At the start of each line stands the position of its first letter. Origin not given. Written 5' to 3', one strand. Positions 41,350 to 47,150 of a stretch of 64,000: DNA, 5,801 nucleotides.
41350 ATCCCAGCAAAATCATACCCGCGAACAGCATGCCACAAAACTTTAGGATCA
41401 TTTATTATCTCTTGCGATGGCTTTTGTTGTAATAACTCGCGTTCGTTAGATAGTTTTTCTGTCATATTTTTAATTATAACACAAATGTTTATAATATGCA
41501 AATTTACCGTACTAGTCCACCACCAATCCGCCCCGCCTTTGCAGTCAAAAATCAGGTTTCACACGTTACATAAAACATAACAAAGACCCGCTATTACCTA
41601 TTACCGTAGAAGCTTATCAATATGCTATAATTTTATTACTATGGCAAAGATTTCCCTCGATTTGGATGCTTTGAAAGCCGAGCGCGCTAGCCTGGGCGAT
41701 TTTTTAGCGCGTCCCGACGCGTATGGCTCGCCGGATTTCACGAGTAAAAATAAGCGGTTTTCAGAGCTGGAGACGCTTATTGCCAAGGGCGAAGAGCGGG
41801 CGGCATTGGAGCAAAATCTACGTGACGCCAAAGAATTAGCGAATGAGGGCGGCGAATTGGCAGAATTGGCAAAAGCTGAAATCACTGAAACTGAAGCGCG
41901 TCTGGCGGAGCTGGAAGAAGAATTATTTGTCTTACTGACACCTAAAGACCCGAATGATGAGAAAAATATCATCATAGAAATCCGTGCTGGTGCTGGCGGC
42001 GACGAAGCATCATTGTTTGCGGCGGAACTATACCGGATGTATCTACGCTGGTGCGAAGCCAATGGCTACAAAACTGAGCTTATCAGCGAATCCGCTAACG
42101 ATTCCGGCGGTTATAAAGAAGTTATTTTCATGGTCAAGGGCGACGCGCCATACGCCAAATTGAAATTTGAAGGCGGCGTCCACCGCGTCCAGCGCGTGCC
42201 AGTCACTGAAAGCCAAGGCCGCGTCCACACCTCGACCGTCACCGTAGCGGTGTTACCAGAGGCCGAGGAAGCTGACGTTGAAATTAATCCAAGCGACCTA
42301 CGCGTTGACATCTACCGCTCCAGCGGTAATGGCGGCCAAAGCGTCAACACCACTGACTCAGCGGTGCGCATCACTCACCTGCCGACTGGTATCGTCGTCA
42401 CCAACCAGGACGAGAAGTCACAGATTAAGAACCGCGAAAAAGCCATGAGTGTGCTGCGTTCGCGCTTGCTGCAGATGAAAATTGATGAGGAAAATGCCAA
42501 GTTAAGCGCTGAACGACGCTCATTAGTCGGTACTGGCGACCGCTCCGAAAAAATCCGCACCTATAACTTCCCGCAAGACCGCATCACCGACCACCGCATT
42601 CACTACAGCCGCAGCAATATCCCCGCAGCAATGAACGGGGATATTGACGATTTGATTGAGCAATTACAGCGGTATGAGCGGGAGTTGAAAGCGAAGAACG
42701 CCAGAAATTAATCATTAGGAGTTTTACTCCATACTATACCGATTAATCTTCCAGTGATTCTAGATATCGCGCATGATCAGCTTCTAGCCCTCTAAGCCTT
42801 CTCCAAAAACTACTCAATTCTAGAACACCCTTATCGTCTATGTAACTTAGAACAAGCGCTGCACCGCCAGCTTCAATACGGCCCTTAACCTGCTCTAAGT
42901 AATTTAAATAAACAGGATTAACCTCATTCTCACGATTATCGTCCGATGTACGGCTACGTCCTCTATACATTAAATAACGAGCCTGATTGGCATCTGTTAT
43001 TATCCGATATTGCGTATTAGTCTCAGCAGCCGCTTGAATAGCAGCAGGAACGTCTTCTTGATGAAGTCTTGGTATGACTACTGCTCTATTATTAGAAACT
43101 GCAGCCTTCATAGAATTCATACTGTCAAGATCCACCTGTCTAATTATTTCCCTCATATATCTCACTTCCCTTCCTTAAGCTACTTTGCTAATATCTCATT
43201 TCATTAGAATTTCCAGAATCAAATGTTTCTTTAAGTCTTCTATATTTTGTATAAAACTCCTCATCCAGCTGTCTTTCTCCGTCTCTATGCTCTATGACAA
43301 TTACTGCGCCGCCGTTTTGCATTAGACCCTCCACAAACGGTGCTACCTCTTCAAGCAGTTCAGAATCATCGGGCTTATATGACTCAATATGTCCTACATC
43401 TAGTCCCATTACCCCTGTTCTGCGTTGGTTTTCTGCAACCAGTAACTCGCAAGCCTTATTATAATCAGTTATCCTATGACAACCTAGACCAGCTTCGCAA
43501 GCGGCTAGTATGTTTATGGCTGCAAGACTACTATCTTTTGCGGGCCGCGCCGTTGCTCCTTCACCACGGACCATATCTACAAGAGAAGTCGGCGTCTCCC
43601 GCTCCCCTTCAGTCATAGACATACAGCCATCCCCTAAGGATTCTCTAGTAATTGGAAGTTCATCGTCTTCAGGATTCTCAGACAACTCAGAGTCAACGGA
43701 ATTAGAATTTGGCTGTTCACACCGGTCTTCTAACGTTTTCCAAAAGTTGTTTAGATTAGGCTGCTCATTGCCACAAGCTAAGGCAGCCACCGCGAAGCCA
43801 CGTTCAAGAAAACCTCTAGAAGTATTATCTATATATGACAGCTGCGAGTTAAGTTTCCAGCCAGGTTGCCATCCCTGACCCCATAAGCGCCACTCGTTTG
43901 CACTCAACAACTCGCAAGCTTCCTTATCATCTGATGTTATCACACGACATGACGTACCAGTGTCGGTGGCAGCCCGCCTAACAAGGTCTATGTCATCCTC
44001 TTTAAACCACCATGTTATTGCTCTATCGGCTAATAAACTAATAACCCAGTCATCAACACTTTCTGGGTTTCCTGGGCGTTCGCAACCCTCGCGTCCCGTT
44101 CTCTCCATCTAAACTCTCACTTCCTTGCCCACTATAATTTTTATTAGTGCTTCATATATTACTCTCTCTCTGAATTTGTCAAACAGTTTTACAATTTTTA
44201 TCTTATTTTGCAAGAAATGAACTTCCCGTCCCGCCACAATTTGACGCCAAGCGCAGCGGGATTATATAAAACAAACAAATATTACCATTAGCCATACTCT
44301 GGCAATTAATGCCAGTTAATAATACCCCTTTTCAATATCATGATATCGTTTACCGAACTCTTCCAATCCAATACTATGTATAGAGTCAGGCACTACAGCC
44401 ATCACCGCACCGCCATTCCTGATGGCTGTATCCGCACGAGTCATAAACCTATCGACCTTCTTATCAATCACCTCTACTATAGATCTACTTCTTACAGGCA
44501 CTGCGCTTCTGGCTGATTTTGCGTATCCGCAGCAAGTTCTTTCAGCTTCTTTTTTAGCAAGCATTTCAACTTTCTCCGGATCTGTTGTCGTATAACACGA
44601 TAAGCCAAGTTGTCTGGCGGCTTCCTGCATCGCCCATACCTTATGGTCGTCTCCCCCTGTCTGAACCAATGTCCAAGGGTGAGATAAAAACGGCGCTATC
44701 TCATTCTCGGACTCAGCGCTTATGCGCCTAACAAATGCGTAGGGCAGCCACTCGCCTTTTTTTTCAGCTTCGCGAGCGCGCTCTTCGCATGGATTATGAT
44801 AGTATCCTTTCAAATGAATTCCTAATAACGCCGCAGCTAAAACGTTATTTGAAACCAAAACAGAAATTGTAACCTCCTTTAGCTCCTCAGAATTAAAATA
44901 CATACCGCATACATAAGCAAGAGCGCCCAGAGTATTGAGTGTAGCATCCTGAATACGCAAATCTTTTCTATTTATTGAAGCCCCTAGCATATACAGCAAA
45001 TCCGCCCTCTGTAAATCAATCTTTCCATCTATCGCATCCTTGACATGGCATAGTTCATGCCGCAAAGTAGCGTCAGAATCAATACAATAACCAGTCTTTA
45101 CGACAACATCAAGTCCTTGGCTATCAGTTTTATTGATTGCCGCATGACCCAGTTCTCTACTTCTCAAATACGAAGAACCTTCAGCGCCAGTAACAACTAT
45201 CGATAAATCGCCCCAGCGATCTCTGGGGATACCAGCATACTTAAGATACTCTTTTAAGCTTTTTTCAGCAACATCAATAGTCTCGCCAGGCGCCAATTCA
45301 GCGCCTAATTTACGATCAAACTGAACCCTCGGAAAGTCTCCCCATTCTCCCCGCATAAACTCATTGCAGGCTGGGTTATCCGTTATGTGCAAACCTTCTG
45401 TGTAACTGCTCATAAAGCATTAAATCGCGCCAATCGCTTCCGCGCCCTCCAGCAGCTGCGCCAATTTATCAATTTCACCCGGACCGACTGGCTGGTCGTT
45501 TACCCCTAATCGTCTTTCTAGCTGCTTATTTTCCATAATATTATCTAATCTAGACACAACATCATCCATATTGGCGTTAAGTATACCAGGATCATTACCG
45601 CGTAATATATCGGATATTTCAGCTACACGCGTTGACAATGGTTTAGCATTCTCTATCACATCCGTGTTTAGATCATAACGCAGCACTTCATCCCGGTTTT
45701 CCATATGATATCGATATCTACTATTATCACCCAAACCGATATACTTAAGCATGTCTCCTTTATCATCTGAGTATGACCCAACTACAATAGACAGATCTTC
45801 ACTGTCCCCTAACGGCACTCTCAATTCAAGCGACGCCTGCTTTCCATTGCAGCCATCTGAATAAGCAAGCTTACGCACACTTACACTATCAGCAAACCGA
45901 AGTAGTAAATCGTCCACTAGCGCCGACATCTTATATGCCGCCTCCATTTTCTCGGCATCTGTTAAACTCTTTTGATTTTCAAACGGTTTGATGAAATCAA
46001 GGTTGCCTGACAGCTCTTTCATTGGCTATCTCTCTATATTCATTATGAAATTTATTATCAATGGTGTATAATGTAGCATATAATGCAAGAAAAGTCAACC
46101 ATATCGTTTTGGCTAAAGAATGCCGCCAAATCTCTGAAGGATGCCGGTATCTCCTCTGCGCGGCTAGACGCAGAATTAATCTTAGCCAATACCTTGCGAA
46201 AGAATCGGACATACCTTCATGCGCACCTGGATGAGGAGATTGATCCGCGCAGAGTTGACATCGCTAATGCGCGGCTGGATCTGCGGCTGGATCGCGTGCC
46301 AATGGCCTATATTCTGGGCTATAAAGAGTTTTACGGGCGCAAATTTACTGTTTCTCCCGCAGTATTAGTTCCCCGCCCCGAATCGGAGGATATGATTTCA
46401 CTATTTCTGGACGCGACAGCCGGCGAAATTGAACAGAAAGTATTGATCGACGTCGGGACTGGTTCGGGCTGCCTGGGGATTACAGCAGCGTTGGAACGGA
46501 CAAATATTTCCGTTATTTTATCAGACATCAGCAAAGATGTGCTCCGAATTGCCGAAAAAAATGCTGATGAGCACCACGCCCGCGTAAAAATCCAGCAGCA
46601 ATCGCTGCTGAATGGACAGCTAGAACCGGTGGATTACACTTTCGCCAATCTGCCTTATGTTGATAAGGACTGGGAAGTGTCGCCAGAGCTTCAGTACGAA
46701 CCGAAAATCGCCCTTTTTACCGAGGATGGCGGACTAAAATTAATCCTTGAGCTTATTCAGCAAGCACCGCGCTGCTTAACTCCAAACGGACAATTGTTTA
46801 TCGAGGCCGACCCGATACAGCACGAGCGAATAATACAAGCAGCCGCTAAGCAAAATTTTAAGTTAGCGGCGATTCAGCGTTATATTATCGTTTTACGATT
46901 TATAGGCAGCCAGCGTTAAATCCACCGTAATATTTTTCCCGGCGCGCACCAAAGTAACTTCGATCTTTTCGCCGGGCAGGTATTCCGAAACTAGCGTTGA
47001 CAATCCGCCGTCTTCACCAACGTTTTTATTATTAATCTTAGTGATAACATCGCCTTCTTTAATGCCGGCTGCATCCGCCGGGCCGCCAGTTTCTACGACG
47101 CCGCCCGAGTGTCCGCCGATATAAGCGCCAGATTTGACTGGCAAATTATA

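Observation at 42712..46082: Four-gene opposite-strand cassette splitting the prfA-prmC pair: candidate uncharacterised accessory system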

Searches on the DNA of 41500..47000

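Call 82: search_rna_families(source=window, start=41500, end=47000, threshold=evalue, max_evalue=1)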
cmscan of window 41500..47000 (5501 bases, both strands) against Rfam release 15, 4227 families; matches with E-value up to 1: 1.
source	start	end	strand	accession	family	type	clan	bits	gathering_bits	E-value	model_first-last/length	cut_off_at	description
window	45983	46108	+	RF01296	snoU85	Gene; snRNA; snoRNA; HACA-box;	CL00082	14.9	41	0.74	1-329/329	no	Small nucleolar RNA U85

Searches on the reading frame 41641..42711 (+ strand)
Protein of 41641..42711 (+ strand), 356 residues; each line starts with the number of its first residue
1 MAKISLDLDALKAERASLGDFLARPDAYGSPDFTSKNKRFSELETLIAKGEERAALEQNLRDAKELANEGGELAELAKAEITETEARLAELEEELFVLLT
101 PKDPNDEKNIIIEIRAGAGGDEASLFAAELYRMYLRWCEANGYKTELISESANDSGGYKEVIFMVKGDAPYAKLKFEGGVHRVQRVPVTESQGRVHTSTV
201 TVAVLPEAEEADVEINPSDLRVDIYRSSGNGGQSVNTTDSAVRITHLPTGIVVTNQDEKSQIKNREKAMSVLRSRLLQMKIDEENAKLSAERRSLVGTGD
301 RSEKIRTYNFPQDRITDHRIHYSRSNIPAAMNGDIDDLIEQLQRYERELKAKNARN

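Call 3: search_protein_families(library=pfam, proteins=[window:41641-42711:+], max_evalue=1)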
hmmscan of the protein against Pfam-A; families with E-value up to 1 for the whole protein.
window:41641-42711:+ (356 aa): 6 families
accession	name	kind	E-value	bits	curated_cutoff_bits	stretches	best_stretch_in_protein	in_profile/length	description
PF03462.23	PCRF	-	5.3e-65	219.3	24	1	16-202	6-194/194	PCRF domain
PF00472.26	RF-1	-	1.3e-42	144.9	35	1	210-319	2-116/116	RF-1 domain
PF02815.25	MIR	-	0.0043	17.4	25.6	2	230-266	128-164/185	MIR domain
PF03288.22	Pox_D5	-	0.033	15.1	21.4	1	128-145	25-42/86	Poxvirus D5 protein-like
PF19246.4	DUF5894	-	0.17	11.9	25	0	96-117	2-23/57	Family of unknown function (DUF5894)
PF16326.10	ABC_tran_CTD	-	0.74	10.5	32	0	37-94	7-63/69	ABC transporter C-terminal domain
